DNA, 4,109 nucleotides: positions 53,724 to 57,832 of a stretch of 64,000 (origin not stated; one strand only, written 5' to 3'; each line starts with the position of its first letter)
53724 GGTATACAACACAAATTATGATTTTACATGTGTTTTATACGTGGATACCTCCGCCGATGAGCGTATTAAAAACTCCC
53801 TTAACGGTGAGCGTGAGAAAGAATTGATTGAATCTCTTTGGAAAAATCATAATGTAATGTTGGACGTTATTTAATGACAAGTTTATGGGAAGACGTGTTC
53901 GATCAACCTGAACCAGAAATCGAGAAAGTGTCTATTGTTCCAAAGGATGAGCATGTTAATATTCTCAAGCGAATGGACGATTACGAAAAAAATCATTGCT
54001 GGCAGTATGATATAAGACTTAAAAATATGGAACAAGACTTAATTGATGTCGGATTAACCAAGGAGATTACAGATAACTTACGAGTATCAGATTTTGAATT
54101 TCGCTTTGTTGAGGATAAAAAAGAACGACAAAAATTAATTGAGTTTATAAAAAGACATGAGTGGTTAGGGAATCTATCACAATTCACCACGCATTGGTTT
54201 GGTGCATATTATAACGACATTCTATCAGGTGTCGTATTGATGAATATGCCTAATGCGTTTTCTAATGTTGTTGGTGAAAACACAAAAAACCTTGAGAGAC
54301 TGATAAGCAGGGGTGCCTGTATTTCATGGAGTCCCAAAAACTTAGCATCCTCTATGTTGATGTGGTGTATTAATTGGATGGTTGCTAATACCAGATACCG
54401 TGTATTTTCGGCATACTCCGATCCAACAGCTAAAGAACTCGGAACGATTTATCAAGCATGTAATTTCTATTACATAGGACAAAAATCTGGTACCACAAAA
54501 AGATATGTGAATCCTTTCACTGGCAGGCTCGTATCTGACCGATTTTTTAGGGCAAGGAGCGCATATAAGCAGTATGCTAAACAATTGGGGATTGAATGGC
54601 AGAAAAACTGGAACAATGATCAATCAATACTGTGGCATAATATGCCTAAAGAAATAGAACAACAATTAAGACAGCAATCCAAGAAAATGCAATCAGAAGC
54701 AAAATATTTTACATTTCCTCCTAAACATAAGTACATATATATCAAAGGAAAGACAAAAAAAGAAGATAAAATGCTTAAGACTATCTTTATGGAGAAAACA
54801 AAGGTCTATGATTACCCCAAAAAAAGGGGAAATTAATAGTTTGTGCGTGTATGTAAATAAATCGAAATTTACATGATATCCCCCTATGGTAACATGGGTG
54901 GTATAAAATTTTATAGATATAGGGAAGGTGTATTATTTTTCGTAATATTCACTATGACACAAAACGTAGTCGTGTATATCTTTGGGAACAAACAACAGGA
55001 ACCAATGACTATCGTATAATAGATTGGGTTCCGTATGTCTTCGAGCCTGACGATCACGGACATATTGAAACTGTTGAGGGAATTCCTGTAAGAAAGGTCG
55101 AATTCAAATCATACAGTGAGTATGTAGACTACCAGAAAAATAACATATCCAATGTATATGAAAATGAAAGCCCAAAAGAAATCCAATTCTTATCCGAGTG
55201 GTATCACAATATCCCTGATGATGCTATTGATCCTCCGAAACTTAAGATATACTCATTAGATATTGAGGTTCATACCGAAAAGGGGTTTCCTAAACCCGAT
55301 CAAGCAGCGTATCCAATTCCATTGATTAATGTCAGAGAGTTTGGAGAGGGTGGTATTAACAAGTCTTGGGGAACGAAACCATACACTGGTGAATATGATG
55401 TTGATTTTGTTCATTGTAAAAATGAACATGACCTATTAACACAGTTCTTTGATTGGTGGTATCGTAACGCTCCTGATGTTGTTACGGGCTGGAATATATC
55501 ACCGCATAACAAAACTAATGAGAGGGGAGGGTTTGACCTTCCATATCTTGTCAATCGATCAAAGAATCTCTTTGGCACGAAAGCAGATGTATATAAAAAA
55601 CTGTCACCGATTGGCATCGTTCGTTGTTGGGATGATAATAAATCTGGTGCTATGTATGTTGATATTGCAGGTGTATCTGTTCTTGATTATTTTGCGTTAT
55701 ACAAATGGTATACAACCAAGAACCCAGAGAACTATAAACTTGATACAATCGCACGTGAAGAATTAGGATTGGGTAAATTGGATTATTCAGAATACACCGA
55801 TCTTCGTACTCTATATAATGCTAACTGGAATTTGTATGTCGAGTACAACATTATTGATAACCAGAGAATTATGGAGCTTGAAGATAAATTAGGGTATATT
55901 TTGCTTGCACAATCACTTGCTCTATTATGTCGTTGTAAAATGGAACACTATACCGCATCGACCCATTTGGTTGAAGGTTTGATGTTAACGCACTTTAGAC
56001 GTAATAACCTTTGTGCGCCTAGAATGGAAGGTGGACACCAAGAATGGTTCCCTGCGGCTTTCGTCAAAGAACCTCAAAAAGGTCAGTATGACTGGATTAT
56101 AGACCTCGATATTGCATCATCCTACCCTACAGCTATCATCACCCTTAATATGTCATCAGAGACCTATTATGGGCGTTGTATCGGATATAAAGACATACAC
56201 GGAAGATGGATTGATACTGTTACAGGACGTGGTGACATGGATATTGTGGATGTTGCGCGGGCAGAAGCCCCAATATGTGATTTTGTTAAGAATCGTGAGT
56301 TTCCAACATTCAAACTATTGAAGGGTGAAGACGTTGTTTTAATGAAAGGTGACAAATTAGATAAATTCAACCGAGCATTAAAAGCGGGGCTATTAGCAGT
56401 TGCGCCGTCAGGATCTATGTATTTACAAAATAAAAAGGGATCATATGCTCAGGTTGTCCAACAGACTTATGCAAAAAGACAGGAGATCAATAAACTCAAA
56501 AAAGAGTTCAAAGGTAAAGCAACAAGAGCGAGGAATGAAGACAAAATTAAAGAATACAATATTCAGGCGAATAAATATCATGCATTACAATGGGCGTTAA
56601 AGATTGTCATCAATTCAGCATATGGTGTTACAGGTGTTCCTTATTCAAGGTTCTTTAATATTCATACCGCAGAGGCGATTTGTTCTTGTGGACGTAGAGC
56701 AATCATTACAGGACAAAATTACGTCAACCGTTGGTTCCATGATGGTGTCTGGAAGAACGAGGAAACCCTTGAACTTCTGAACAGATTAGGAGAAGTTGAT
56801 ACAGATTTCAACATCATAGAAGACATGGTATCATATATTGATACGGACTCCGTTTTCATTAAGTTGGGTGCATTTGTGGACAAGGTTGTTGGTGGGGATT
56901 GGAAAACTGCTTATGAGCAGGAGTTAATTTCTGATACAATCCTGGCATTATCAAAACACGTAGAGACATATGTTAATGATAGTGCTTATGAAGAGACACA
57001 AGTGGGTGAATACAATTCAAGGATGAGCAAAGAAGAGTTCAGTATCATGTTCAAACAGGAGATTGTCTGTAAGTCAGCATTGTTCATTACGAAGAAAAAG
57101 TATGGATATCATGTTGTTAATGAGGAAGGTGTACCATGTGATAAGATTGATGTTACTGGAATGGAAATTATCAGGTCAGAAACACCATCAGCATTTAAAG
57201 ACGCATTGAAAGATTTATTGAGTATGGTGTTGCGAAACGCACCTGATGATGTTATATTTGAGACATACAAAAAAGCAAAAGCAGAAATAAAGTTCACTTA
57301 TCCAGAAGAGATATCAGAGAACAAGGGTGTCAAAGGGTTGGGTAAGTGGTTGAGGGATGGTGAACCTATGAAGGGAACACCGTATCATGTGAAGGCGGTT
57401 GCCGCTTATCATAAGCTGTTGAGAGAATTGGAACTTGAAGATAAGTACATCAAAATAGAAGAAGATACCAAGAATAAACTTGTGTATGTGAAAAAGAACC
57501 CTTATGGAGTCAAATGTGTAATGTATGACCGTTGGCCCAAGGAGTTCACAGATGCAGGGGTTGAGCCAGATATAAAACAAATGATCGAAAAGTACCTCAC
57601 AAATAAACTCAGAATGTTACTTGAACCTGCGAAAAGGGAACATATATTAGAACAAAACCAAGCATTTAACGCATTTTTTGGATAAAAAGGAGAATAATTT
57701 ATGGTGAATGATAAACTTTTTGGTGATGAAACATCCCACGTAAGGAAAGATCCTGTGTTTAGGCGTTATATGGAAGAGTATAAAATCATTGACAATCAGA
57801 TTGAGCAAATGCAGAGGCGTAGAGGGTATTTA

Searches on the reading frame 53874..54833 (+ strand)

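Call 8: search_protein_families(library=phrogs, proteins=[window:53874-54833:+], max_evalue=0.00001)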
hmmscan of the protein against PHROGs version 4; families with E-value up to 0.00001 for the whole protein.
window:53874-54833:+ (320 aa): 1 family
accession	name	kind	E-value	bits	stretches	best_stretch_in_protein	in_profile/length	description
phrog_1384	-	other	1e-17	65.4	1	84-317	27-219/245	Mom-like DNA modification protein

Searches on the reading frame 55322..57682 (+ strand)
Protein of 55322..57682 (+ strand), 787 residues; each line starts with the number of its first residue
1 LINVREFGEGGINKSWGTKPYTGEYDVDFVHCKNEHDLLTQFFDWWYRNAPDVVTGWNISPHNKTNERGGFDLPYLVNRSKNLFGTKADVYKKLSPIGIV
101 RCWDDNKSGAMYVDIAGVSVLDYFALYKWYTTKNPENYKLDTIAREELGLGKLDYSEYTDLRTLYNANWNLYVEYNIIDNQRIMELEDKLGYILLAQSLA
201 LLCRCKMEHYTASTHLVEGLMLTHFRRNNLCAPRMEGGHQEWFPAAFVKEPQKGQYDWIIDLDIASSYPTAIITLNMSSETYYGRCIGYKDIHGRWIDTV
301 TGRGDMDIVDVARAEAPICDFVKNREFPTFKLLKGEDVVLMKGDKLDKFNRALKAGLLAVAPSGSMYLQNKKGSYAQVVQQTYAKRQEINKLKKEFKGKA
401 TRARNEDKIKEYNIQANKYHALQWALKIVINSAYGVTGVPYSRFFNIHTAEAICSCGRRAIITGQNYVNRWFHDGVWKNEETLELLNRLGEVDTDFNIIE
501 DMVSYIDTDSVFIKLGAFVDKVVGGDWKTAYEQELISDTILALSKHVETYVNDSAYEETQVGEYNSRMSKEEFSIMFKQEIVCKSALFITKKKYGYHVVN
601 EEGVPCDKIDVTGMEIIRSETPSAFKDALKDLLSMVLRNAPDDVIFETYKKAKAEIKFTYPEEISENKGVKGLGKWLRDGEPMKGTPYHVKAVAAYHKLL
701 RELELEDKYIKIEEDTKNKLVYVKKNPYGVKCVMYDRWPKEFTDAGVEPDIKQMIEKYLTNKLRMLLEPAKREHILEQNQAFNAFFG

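Call 8: search_protein_families(library=phrogs, proteins=[window:55322-57682:+], max_evalue=0.00001)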
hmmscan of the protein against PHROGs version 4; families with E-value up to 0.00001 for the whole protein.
window:55322-57682:+ (787 aa): 7 families
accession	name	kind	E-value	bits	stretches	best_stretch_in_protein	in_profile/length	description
phrog_262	-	DNA, RNA and nucleotide metabolism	5e-138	462.6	1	16-774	157-841/856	DNA polymerase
phrog_2062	-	DNA, RNA and nucleotide metabolism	1.2e-67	229.6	1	24-406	172-495/502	DNA polymerase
phrog_1918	-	DNA, RNA and nucleotide metabolism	2.9e-54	185.6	1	392-774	8-370/382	DNA polymerase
phrog_3011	-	DNA, RNA and nucleotide metabolism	9.6e-16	58.6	1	118-191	319-400/576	DNA polymerase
phrog_2927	-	DNA, RNA and nucleotide metabolism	1.7e-09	37.7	1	345-470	82-198/710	DNA polymerase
phrog_1252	-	DNA, RNA and nucleotide metabolism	3.7e-07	30.1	0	407-457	383-434/663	DNA polymerase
phrog_27191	-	DNA, RNA and nucleotide metabolism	5.3e-06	27.2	0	418-512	38-113/230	DNA polymerase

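Call 54: search_dna_similar(query=window:55322-57682:+, collection=phages, mode=protein, max_rows=25)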
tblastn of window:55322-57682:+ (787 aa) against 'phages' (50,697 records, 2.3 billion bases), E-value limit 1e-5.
Records with a match: 2650; places in all: 2776; records where one place covers at least 80% of the query: 1869.
Best place of each record, by identity: <60% 2650.
By first word of the organism name: Escherichia 674; Synechococcus 377; Klebsiella 333; Salmonella 199; Vibrio 130; Aeromonas 92; Shigella 89; Acinetobacter 73; Cyanophage 61; Enterobacter 59; and 66 more.
By host as written in the record: - 468; Escherichia coli 280; Klebsiella pneumoniae 115; Synechococcus 107; Synechococcus sp. 38; Escherichia coli O157:H7 38; Aeromonas salmonicida 38; Salmonella enterica 30; and 579 more.
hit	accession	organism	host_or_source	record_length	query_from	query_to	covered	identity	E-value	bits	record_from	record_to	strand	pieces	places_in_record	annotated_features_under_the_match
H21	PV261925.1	Synechococcus phage RB11-B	Synechococcus sp. MW02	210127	2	771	98%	29.5%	3e-81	290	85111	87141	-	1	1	DNA polymerase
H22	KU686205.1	Synechococcus phage S-CAM9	Synechococcus sp.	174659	1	768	98%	29.2%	3e-74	270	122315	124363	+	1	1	DNA polymerase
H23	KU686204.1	Synechococcus phage S-CAM9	Synechococcus sp.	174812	1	768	98%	29.2%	3e-74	270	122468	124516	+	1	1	DNA polymerase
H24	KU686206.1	Synechococcus phage S-CAM9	Synechococcus sp.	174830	1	768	98%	29.2%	3e-74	270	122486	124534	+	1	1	DNA polymerase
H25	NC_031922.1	Synechococcus phage S-CAM9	Synechococcus sp.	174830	1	768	98%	29.2%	3e-74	270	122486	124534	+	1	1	DNA polymerase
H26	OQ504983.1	Synechococcus phage S-8S55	Parasynechococcus marenigrum WH 8102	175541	1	768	98%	29.2%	2e-74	270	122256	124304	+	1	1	DNA polymerase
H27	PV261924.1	Synechococcus phage RN05-S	Synechococcus sp. MW02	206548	2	771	98%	29.1%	1e-79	286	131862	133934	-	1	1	DNA polymerase family B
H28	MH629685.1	Synechococcus virus S-PRM1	Synechococcus sp. WH 7803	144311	1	768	98%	29.1%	5e-74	269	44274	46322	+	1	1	DNA polymerase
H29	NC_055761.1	Synechococcus virus S-PRM1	Synechococcus sp. WH 7803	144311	1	768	98%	29.1%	5e-74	269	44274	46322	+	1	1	DNA polymerase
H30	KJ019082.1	Synechococcus phage ACG-2014i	-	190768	2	787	100%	28.1%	3e-71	261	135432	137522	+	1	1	DNA polymerase | hypothetical protein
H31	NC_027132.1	Synechococcus phage ACG-2014i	-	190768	2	787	100%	28.1%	3e-71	261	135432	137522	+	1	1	DNA polymerase | hypothetical protein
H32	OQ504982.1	Synechococcus phage S-8S53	Parasynechococcus marenigrum WH 8102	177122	1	768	98%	28.8%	1e-73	268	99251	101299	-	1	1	DNA polymerase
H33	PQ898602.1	Synechococcus phage S-SCSM2R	Synechococcus sp. WH7803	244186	1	727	92%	30.3%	1e-78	283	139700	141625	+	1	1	DNA polymerase B elongation subunit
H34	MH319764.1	Marine virus AG-345-P14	single cell amplified by WGA-X; seawater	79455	16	768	96%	29.2%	1e-73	268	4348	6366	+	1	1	record has no annotation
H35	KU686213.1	Synechococcus phage S-CAM7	Synechococcus sp.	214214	1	771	98%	28.5%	2e-73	268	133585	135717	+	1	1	DNA polymerase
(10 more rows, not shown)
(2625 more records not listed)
